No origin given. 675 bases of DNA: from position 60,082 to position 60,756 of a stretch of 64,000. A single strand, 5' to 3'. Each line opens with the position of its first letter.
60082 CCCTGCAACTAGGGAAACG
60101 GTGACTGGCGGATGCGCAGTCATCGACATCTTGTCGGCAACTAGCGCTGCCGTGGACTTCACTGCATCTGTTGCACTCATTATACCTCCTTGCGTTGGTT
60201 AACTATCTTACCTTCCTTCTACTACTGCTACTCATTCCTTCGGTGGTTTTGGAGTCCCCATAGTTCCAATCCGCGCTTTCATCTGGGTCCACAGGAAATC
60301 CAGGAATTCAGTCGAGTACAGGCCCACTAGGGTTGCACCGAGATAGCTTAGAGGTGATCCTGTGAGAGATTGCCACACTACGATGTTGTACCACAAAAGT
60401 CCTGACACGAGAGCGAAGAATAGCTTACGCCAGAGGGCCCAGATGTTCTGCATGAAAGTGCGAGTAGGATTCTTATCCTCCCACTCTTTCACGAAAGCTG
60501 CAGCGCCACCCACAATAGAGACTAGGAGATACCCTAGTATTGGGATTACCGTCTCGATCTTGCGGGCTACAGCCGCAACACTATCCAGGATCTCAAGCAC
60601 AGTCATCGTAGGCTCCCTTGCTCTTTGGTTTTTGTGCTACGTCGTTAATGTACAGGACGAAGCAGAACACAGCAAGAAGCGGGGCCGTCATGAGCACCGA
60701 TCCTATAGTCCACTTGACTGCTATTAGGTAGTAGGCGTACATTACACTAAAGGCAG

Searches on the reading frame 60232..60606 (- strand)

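Call 21: search_protein_families(library=pfam, max_evalue=0.01, proteins=[window:60232-60606:-])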
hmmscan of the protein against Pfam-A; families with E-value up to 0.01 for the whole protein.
window:60232-60606:- (124 aa): 1 family
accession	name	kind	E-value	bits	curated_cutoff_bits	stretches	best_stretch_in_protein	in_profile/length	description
PF13194.11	DUF4010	-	0.00067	19.9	30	1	4-99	69-166/210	Domain of unknown function (DUF4010)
